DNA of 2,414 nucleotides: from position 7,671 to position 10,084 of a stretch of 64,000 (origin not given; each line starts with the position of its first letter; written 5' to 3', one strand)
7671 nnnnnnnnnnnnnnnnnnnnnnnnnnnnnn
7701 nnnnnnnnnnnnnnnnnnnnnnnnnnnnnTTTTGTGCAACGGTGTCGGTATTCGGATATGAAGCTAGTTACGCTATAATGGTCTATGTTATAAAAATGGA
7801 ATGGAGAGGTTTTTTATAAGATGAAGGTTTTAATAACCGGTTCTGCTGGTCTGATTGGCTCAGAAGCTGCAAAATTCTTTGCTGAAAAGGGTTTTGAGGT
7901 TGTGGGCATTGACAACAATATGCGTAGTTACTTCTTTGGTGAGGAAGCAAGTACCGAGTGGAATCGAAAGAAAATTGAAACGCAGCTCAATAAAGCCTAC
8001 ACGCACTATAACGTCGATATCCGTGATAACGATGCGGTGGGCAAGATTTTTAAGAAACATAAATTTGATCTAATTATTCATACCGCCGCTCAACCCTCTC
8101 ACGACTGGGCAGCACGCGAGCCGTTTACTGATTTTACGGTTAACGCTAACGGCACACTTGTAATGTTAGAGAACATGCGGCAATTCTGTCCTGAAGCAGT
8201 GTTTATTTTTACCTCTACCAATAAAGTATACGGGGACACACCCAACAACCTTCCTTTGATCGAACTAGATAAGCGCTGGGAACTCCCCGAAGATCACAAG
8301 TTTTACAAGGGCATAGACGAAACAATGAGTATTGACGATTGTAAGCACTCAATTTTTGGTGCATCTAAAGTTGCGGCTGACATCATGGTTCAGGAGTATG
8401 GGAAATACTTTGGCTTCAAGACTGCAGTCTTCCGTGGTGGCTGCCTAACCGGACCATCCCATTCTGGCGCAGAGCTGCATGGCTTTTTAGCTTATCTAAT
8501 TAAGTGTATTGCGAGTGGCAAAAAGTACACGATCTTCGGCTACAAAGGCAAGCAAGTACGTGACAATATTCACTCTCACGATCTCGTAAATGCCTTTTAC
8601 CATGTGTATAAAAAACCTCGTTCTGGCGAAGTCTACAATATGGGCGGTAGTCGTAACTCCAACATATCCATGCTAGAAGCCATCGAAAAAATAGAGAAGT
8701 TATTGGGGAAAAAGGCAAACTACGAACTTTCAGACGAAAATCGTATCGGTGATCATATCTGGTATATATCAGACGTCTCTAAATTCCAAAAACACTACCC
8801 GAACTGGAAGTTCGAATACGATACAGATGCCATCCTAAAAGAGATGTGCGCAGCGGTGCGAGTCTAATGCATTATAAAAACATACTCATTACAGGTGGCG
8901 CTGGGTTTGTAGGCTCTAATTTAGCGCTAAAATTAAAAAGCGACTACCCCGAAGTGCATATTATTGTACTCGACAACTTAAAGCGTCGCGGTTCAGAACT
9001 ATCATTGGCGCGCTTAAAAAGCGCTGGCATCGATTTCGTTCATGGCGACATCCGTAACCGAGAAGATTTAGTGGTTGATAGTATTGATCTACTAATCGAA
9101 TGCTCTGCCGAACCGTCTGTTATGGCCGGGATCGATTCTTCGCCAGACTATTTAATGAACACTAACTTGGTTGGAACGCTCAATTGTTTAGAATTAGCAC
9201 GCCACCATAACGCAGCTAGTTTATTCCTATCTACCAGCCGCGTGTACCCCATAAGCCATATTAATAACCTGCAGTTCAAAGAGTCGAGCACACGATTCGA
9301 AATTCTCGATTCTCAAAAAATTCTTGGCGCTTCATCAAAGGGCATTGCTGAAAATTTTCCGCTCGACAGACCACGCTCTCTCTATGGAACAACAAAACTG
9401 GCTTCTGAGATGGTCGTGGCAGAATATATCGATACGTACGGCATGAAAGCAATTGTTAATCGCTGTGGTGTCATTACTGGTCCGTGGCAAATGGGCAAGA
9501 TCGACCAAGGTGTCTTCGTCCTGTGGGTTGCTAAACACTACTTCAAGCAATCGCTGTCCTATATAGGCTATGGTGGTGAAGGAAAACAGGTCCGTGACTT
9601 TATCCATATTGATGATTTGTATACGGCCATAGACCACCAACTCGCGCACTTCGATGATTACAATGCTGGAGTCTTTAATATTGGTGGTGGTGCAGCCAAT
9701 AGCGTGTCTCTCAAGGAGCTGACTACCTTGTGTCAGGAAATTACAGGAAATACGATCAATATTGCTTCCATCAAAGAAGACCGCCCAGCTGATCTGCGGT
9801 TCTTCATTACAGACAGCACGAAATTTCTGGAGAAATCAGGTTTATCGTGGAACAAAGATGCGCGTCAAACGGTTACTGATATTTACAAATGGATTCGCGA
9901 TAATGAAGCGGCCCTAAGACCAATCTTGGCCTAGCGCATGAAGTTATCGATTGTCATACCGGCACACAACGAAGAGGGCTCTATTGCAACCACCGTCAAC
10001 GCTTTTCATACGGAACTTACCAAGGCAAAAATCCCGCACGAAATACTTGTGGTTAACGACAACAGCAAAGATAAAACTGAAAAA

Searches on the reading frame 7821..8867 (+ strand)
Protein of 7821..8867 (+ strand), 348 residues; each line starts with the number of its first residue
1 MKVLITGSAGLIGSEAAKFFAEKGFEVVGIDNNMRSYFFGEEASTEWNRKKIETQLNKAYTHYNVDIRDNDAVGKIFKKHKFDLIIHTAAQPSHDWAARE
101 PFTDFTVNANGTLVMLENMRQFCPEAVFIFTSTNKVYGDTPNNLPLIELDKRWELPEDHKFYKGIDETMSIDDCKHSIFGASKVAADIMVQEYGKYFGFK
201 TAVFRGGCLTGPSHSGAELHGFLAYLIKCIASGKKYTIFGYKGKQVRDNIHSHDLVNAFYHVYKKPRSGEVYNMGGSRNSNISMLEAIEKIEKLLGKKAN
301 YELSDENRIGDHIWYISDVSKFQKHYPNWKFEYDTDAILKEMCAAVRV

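Call 4: search_protein_families(library=pfam, proteins=[window:7821-8867:+], max_evalue=0.01)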
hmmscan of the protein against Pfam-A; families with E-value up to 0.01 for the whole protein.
window:7821-8867:+ (348 aa): 8 families
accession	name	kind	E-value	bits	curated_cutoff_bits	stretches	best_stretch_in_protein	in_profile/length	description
PF01370.27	Epimerase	-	1.4e-41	142.9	20.9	1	3-275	1-240/240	NAD dependent epimerase/dehydratase family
PF16363.11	GDP_Man_Dehyd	-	6.3e-33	115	27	1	4-342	1-332/332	GDP-mannose 4,6 dehydratase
PF04321.23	RmlD_sub_bind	-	7.1e-14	52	27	1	1-158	1-109/287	RmlD substrate binding domain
PF02719.21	Polysacc_synt_2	-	7.9e-10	38.8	20.2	1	3-136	1-131/293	Polysaccharide biosynthesis protein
PF07993.18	NAD_binding_4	-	6.3e-08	32.5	20.1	1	80-242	87-242/258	Male sterility protein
PF01073.25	3Beta_HSD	-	3.4e-06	26.7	22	1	4-160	1-143/280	3-beta hydroxysteroid dehydrogenase/isomerase family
PF00106.31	adh_short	-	0.00012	22.1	26.6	1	3-115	3-115/195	short chain dehydrogenase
PF02737.24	3HCDH_N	-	0.0054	17.1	22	1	5-66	4-56/180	3-hydroxyacyl-CoA dehydrogenase, NAD binding domain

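Call 5: search_protein_families(library=ncbifam, proteins=[window:7821-8867:+], max_evalue=0.001)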
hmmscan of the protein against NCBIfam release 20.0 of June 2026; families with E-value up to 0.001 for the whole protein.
window:7821-8867:+ (348 aa): 24 families
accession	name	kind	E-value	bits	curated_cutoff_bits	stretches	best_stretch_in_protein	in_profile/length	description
TIGR01181.1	dTDP_gluc_dehyt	equivalog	5.2e-36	124.3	365.1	2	176-340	148-305/321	dTDP-glucose 4,6-dehydratase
TIGR01179.1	galE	equivalog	1.7e-34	119.2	262.3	2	2-146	1-133/332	UDP-glucose 4-epimerase GalE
NF007490.0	PRK10084.1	subfamily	3.9e-27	95.2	649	1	1-330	1-318/361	dTDP-glucose 4,6-dehydratase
NF007956.0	PRK10675.1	subfamily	1.7e-23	83.3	394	2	1-142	1-133/338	UDP-glucose 4-epimerase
NF007582.0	PRK10217.1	equivalog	1e-20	74.2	698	1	2-318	3-293/355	dTDP-glucose 4,6-dehydratase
TIGR04180.1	EDH_00030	hypoth_equivalog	2.3e-20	72.8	475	2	3-145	1-132/297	NAD-dependent 4,6-dehydratase LegB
TIGR02622.1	CDP_4_6_dhtase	equivalog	9.3e-18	64.5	278.45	1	2-143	6-139/352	CDP-glucose 4,6-dehydratase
TIGR01214.1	rmlD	equivalog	6.5e-13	48.4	224.05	1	2-298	1-229/285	dTDP-4-dehydrorhamnose reductase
NF041015.1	UDPsulfquin_syn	equivalog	1.2e-12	47.5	575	1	1-205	1-208/384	UDP-sulfoquinovose synthase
TIGR02197.1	heptose_epim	equivalog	5.5e-12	45.5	274.6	1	3-142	1-123/316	ADP-glyceromanno-heptose 6-epimerase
NF043036.1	ErythonDh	equivalog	6.2e-11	42.1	325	1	1-140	1-132/321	D-erythronate dehydrogenase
TIGR01472.1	gmd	equivalog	1.7e-07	30.8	415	1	3-140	3-138/342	GDP-mannose 4,6-dehydratase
NF011728.1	PRK15181.1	equivalog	5.7e-07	28.8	760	1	3-148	18-155/348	Vi polysaccharide biosynthesis UDP-N-acetylglucosaminuronic acid C-4 epimerase TviC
NF040491.1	SDR_subfam_4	equivalog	4.5e-06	26.5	265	1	3-76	3-75/256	mycofactocin-coupled SDR family oxidoreductase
NF006074.0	PRK08220.1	equivalog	5e-06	26.3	312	1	2-118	10-116/251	2,3-dihydro-2,3-dihydroxybenzoate dehydrogenase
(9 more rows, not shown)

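Call 16: search_solved_structures(query=window:7821-8867:+, max_evalue=1e-15)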
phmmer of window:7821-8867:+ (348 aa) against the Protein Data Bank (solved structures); distinct sequences matched with E-value up to 1e-15: 32.
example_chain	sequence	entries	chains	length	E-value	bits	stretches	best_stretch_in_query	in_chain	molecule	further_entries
9rl0_E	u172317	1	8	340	3e-39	138.3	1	1-325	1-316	CDP-tyvelose 2-epimerase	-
1orr_A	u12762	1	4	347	3.6e-32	115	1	2-321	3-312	CDP-tyvelose-2-epimerase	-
2hun_A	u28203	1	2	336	5.2e-20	75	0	1-140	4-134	336aa long hypothetical dTDP-glucose 4,6-dehydratase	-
4zrm_A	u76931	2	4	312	6.3e-20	74.7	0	1-147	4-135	UDP-glucose 4-epimerase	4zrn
8du1_A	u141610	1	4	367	7.6e-20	74.5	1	3-324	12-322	dTDP-glucose 4,6-dehydratase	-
8wov_B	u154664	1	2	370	1e-19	74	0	2-148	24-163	UDP-glucose 4-epimerase 2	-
8wow_A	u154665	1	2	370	1.1e-19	74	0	2-148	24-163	UDP-glucose 4-epimerase 2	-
8wop_A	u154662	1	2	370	1.3e-19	73.7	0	2-148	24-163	UDP-glucose 4-epimerase 2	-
1i3k_A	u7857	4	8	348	2.5e-19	72.8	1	2-311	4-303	UDP-GLUCOSE 4-EPIMERASE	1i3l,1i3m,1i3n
9hi1_B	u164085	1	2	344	3.3e-19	72.4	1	2-311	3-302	UDP-glucose 4-epimerase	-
9hi0_B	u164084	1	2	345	3.3e-19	72.3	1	2-311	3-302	UDP-glucose 4-epimerase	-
9hi2_A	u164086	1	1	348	3.4e-19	72.3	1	2-311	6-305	UDP-glucose 4-epimerase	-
1ek5_A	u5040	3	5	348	3.4e-19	72.3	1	2-311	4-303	UDP-GALACTOSE 4-EPIMERASE | UDP-glucose 4-epimerase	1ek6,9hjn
1hzj_A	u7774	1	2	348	3.4e-19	72.3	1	2-311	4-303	UDP-GALACTOSE 4-EPIMERASE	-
6bi4_A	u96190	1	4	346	1.8e-18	69.9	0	1-340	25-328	dTDP-glucose 4,6-dehydratase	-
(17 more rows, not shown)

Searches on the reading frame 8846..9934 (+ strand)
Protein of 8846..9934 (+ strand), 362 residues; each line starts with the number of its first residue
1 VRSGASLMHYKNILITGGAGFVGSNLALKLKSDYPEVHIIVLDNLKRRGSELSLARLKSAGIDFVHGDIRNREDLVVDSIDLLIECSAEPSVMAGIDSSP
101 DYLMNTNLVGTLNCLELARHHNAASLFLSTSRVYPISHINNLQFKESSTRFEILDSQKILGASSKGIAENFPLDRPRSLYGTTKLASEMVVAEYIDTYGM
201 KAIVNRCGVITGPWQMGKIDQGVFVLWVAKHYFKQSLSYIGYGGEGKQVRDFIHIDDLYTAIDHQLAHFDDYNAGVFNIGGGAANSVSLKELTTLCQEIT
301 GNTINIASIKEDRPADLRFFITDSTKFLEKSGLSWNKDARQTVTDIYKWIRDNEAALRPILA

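Call 4: search_protein_families(library=pfam, proteins=[window:8846-9934:+], max_evalue=0.01)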
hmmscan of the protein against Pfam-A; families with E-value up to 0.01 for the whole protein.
window:8846-9934:+ (362 aa): 6 families
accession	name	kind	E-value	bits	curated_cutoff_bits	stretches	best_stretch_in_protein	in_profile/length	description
PF01370.27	Epimerase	-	6.3e-38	131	20.9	1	13-280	1-240/240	NAD dependent epimerase/dehydratase family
PF16363.11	GDP_Man_Dehyd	-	1.6e-30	107.2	27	1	14-336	1-320/332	GDP-mannose 4,6 dehydratase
PF07993.18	NAD_binding_4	-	1.7e-14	54.1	20.1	1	15-236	1-233/258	Male sterility protein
PF01073.25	3Beta_HSD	-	4.4e-09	36.2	22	1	14-141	1-128/280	3-beta hydroxysteroid dehydrogenase/isomerase family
PF02719.21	Polysacc_synt_2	-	3.5e-06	26.9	20.2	1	13-132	1-130/293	Polysaccharide biosynthesis protein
PF04321.23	RmlD_sub_bind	-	2.1e-05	24.2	27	1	12-196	2-141/287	RmlD substrate binding domain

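Call 5: search_protein_families(library=ncbifam, proteins=[window:8846-9934:+], max_evalue=0.001)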
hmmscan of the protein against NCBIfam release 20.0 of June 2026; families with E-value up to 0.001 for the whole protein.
window:8846-9934:+ (362 aa): 25 families
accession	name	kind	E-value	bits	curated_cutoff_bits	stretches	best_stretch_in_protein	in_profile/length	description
TIGR01181.1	dTDP_gluc_dehyt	equivalog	2.2e-38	132.1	365.1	1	12-360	1-321/321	dTDP-glucose 4,6-dehydratase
TIGR01179.1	galE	equivalog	2.2e-29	102.4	262.3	2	161-353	126-328/332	UDP-glucose 4-epimerase GalE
TIGR02197.1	heptose_epim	equivalog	1.4e-20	73.8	274.6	1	13-309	1-269/316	ADP-glyceromanno-heptose 6-epimerase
NF007582.0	PRK10217.1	equivalog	2e-19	69.9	698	1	11-355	2-336/355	dTDP-glucose 4,6-dehydratase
NF007490.0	PRK10084.1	subfamily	6.3e-18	64.9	649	1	12-336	2-318/361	dTDP-glucose 4,6-dehydratase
NF007956.0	PRK10675.1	subfamily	1.6e-14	53.8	394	2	12-133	2-127/338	UDP-glucose 4-epimerase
TIGR04180.1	EDH_00030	hypoth_equivalog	1.6e-14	53.7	475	2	13-136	1-127/297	NAD-dependent 4,6-dehydratase LegB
TIGR01746.1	Thioester-redct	subfamily_domain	4.3e-12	45.9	213.35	1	13-311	2-291/371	thioester reductase domain-containing protein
TIGR02622.1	CDP_4_6_dhtase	equivalog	7.4e-10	38.5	278.45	1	10-147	4-145/352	CDP-glucose 4,6-dehydratase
NF047922.1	GDPFucSynFcl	equivalog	4.2e-09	36.3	500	1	240-355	197-306/308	GDP-L-fucose synthase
TIGR01777.1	yfcH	hypoth_equivalog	4.5e-08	33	207.35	0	239-294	184-235/292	TIGR01777 family oxidoreductase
NF043036.1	ErythonDh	equivalog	5.6e-08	32.4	325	1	12-133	2-126/321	D-erythronate dehydrogenase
NF008360.0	PRK11150.1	equivalog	8.9e-08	31.7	452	0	13-58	2-46/310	ADP-glyceromanno-heptose 6-epimerase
TIGR03589.1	PseB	equivalog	9e-08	31.4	407.75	1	9-130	3-125/324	UDP-N-acetylglucosamine 4,6-dehydratase (inverting)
TIGR03466.1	HpnA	hypoth_equivalog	4.3e-07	29.1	367.65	1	12-137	2-118/327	hopanoid-associated sugar epimerase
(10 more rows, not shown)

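Call 17: search_solved_structures(query=window:8846-9934:+, max_evalue=1e-15)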
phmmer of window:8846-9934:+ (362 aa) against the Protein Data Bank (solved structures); distinct sequences matched with E-value up to 1e-15: 15.
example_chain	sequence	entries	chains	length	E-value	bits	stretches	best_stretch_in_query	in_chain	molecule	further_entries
1orr_A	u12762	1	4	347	5.6e-36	127.5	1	12-350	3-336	CDP-tyvelose-2-epimerase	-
9rl0_E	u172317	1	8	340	2.2e-34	122.2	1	13-335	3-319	CDP-tyvelose 2-epimerase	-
1kep_A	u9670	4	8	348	2.5e-26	95.7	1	9-354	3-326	dTDP-D-glucose 4,6-dehydratase | DTDP-GLUCOSE 4,6-DEHYDRATASE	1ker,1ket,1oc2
2hun_A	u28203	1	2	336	9.8e-24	87.2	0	8-134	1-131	336aa long hypothetical dTDP-glucose 4,6-dehydratase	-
8du1_A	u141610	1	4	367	1.4e-22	83.4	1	9-357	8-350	dTDP-glucose 4,6-dehydratase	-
6bi4_A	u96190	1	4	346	2.2e-21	79.5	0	11-134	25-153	dTDP-glucose 4,6-dehydratase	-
1r6d_A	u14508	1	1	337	6.8e-21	77.9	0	13-135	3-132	TDP-glucose-4,6-dehydratase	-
1r66_A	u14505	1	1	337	9.8e-21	77.3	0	13-134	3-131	TDP-glucose-4,6-dehydratase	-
8rdg_A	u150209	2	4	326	7.6e-19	71.1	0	12-135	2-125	SDR family NAD(P)-dependent oxidoreductase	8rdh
8rdi_A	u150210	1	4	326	2.6e-18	69.3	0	12-135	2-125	SDR family NAD(P)-dependent oxidoreductase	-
4zrm_A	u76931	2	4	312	4.8e-18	68.5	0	173-335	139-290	UDP-glucose 4-epimerase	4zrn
6bwl_A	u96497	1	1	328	5.6e-17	65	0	164-321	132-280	Pal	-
1bxk_A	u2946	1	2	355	7.4e-17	64.6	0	11-332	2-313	PROTEIN (DTDP-GLUCOSE 4,6-DEHYDRATASE)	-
8vr2_A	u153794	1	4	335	7.5e-17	64.5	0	11-353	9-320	NAD-dependent epimerase/dehydratase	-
3ehe_A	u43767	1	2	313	9.1e-16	61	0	13-135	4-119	UDP-glucose 4-epimerase (GalE-1)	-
